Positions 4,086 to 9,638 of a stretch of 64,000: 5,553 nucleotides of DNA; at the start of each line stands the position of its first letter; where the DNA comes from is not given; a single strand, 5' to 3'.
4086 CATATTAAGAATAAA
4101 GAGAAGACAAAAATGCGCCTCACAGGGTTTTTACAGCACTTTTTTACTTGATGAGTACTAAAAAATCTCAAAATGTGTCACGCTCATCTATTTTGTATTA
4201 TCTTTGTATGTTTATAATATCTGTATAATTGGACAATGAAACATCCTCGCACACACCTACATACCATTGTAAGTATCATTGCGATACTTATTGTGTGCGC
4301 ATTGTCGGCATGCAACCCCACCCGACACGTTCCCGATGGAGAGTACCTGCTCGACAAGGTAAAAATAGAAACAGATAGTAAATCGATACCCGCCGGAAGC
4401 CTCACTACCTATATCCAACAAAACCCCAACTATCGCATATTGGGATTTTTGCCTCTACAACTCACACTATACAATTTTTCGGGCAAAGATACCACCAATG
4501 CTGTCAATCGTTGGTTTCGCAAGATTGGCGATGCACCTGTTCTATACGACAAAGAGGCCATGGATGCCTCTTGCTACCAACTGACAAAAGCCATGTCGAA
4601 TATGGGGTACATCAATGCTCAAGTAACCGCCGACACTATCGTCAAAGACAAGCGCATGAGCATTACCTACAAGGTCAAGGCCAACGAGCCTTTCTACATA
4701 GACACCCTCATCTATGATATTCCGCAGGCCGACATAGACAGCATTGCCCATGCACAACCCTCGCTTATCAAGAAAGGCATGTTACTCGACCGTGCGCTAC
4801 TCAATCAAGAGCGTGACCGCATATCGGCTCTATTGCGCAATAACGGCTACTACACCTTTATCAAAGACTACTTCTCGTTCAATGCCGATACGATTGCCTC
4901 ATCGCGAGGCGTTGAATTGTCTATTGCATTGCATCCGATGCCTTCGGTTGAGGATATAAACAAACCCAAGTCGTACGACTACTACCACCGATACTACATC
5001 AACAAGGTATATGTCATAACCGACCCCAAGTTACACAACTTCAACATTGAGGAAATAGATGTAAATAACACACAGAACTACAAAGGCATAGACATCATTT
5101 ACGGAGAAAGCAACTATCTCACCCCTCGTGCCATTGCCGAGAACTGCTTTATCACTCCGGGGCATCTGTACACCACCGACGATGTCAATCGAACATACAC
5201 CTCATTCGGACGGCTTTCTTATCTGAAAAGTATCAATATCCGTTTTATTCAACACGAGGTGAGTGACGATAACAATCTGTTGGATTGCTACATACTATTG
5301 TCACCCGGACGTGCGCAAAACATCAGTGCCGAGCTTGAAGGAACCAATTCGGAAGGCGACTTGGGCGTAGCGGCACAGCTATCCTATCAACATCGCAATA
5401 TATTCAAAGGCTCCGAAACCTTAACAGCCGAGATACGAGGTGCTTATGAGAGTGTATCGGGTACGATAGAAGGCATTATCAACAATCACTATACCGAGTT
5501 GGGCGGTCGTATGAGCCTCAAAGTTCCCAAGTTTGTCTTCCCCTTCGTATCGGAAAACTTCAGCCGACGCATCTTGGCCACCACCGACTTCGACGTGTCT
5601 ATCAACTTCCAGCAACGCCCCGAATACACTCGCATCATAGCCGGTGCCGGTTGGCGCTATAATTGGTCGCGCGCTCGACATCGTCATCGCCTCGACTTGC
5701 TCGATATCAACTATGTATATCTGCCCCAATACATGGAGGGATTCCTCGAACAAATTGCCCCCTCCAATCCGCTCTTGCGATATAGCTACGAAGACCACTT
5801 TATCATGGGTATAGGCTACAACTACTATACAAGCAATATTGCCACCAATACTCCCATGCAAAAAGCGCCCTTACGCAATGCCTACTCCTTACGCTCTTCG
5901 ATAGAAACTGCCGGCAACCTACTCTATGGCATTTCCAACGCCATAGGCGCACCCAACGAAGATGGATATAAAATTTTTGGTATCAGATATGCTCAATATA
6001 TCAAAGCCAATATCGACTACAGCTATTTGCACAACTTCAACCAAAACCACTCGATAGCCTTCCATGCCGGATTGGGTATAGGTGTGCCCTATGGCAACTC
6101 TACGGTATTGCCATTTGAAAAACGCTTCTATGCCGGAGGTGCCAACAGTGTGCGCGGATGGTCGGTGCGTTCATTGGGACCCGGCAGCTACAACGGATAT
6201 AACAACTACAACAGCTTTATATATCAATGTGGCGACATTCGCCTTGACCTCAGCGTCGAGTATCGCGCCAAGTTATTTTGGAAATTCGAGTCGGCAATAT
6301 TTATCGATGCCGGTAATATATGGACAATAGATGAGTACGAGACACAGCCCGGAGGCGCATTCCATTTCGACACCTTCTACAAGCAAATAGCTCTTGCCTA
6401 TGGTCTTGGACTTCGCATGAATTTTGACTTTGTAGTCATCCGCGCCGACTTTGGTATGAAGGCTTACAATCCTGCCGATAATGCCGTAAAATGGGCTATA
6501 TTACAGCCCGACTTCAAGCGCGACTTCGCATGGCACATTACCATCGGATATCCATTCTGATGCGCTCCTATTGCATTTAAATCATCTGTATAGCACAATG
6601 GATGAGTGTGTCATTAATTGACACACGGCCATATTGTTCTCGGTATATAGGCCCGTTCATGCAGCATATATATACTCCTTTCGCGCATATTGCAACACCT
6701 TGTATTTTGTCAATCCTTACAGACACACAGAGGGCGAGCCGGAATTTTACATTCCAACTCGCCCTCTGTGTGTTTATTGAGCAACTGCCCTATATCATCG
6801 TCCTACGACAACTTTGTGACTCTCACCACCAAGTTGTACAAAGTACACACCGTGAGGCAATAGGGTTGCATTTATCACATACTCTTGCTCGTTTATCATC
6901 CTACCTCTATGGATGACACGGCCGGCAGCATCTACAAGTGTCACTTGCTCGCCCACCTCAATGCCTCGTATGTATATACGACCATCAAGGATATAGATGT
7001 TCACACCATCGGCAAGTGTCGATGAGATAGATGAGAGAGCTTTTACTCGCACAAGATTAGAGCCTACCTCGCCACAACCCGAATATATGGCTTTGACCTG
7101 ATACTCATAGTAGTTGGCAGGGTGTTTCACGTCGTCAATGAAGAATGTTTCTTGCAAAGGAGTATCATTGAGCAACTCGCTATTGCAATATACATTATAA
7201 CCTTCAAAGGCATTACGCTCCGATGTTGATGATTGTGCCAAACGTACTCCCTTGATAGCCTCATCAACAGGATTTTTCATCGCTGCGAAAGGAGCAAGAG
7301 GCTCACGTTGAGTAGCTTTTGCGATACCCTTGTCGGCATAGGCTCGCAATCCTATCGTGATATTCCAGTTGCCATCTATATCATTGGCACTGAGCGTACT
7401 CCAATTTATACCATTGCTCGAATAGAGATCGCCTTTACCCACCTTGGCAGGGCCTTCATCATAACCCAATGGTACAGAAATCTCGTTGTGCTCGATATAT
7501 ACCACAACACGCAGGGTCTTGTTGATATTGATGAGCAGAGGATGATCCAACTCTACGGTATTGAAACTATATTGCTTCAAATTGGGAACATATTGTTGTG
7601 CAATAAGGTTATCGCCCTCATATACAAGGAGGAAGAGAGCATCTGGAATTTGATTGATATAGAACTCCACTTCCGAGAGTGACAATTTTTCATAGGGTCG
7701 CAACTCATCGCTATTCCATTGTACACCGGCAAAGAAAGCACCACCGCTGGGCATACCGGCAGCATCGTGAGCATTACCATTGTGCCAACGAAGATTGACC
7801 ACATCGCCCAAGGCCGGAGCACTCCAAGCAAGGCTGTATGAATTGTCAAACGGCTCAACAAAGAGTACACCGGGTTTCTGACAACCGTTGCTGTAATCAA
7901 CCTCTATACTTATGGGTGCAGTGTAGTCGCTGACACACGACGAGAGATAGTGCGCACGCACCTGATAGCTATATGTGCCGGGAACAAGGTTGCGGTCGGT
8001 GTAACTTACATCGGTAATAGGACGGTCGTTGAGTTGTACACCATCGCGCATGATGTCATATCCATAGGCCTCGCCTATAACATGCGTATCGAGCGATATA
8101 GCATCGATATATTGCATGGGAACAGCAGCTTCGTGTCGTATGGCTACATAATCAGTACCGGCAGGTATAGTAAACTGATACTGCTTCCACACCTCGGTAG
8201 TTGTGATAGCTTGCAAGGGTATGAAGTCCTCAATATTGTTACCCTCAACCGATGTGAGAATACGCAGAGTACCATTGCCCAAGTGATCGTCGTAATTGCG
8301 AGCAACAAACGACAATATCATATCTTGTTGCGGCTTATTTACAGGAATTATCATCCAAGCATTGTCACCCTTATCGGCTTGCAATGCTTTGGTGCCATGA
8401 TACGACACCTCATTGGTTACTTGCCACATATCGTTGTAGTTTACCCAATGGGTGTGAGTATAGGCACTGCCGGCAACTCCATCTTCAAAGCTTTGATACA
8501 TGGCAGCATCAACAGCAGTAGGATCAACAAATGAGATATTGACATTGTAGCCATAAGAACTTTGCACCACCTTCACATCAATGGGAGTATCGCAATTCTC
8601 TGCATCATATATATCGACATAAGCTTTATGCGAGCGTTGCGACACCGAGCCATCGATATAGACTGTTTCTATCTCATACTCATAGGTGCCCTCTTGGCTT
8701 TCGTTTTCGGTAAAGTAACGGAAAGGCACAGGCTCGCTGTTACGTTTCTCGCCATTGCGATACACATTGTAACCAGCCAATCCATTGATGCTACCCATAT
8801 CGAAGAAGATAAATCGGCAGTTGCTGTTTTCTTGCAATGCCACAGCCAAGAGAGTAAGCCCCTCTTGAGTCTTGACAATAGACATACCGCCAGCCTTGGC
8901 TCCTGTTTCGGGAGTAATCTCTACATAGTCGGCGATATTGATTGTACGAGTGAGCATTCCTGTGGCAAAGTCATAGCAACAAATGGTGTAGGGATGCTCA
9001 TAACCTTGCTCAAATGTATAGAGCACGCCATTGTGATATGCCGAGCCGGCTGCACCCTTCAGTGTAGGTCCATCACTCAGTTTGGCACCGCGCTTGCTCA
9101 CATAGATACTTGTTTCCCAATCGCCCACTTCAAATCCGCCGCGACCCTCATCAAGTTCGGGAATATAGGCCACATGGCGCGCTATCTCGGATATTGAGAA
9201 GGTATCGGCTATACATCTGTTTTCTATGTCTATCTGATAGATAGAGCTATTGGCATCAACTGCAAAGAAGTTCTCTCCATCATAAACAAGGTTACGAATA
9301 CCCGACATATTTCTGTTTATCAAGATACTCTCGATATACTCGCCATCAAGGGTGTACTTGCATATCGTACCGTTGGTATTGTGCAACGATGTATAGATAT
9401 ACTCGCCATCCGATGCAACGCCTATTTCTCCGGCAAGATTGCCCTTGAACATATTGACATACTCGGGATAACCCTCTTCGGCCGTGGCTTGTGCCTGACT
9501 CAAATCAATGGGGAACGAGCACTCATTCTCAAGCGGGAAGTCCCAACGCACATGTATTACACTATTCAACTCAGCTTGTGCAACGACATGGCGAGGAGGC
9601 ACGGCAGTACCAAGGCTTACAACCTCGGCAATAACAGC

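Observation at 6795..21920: Regulator plus three giant T9SS cargo genes arranged as one co-directional 15-kb block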

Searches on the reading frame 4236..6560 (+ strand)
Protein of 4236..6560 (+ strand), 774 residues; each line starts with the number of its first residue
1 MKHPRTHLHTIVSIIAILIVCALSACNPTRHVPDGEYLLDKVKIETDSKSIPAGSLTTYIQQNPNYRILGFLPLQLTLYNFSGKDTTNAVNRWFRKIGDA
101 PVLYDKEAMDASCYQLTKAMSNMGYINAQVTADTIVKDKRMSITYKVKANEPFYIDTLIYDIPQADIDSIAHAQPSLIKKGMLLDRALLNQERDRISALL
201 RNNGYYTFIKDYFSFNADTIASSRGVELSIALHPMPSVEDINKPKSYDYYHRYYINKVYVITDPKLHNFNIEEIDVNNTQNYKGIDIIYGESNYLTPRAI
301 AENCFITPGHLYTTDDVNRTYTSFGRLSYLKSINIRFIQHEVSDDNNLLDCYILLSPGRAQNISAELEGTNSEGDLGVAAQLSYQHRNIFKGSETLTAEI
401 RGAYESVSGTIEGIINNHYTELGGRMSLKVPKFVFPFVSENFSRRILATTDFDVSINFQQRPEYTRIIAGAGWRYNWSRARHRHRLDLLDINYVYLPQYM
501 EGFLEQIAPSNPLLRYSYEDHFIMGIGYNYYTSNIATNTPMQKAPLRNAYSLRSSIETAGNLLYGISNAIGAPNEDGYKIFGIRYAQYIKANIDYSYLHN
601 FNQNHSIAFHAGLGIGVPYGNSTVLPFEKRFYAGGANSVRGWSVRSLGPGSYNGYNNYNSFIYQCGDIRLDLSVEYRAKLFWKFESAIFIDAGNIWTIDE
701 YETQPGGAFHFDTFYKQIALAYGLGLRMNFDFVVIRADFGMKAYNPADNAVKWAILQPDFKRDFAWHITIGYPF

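Call 12: search_protein_families(library=pfam, proteins=[window:4236-6560:+], max_evalue=0.001)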
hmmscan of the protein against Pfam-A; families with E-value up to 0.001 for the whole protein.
window:4236-6560:+ (774 aa): 2 families
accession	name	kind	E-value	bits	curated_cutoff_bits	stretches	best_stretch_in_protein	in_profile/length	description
PF01103.29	Omp85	-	1e-24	88.1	24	1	586-748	153-311/325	Omp85 superfamily domain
PF07244.20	POTRA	-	2.5e-08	35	21.3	0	103-148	30-77/79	Surface antigen variable number repeat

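Call 102: search_protein_families(library=ncbifam, proteins=[window:4236-6560:+], max_evalue=0.00001)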
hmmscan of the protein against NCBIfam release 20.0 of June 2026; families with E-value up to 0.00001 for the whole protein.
window:4236-6560:+ (774 aa): 3 families
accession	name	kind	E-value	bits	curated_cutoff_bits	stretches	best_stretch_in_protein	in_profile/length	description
NF052279.1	lipo_TamL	exception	9.8e-243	807.9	400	1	17-774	2-747/747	translocation and assembly module lipoprotein TamL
TIGR03303.1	OM_YaeT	equivalog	2.3e-21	75.9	297.15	1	583-740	567-719/741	outer membrane protein assembly factor BamA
NF047950.2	ATportTamA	equivalog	3.7e-12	45.6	625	1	588-697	418-519/569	autotransporter assembly complex protein TamA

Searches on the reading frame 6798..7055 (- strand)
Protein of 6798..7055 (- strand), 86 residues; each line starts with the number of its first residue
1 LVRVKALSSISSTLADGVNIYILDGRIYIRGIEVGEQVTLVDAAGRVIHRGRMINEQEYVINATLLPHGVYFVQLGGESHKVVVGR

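Call 10: search_protein_families(library=pfam, proteins=[window:6798-7055:-], max_evalue=10)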
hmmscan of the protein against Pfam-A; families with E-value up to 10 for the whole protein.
seq(86 aa): 4 families
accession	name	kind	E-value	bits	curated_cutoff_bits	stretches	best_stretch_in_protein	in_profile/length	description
PF18962.6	Por_Secre_tail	-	2.2e-05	25.1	27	1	36-82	22-69/75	Secretion system C-terminal sorting domain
PF11589.14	DUF3244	-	0.013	15.9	25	1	18-85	22-92/96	Domain of unknown function (DUF3244)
PF14801.12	TrmI-like_N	-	0.075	13.4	24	1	33-48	4-19/50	TrmI-like N-terminal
PF18356.7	DUF5608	-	0.6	10.6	25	1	17-49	11-43/56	Domain of unknown function (DUF5608)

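Call 11: search_protein_families(library=ncbifam, proteins=[window:6798-7055:-], max_evalue=10)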
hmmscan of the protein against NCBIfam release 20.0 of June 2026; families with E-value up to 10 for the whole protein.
seq(86 aa): 3 families
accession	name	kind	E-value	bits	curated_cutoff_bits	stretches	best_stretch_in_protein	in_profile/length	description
TIGR04183.1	Por_Secre_tail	domain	9.8e-06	25.5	23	1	33-83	18-70/72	T9SS type A sorting domain-containing protein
NF033708.1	T9SS_Cterm_ChiA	domain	0.0025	17.7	40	1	37-83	3-49/55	T9SS sorting signal type C domain-containing protein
NF038113.1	T9SSA_dep_M36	equivalog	0.034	12.3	885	1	35-81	814-861/869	T9SS-dependent M36 family metallopeptidase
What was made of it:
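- On T9SS type A CTD cargo (TIGR04183 / PF18962): The tail matches end at the last residues (calls 10, 11).
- The G1 and G3 tails pass TIGR04183 when scanned alone (call 11).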

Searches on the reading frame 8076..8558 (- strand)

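Call 69: search_protein_families(library=pfam, proteins=[window:8076-8558:-], max_evalue=0.1)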
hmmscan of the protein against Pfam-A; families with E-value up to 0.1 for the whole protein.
window:8076-8558:- (161 aa): 3 families
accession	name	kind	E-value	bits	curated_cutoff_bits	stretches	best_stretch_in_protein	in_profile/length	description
PF07675.18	Cleaved_Adhesin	-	0.0015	19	21.4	1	119-151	135-167/174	Cleaved Adhesin Domain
PF00629.30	MAM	-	0.025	14.8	26.4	1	49-157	41-148/158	MAM domain, meprin/A5/mu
PF20483.3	Flavi_NS5_thumb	-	0.095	13.1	25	0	30-81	92-143/164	Flavivirus RNA-directed RNA polymerase, thumb domain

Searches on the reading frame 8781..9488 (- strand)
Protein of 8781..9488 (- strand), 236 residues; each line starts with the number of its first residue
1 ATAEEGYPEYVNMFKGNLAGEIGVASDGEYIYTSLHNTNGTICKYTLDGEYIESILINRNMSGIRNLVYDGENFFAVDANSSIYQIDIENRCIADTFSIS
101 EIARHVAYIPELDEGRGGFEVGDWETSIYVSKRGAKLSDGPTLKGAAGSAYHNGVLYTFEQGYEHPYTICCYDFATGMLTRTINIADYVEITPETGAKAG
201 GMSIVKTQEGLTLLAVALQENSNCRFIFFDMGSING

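Call 69: search_protein_families(library=pfam, proteins=[window:8781-9488:-], max_evalue=0.1)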
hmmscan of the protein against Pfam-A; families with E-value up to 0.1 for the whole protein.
window:8781-9488:- (236 aa): 1 family
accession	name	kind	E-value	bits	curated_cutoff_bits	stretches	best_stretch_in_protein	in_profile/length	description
PF02191.22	OLF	-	0.013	15.6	23.9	1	51-102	57-108/246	Olfactomedin-like domain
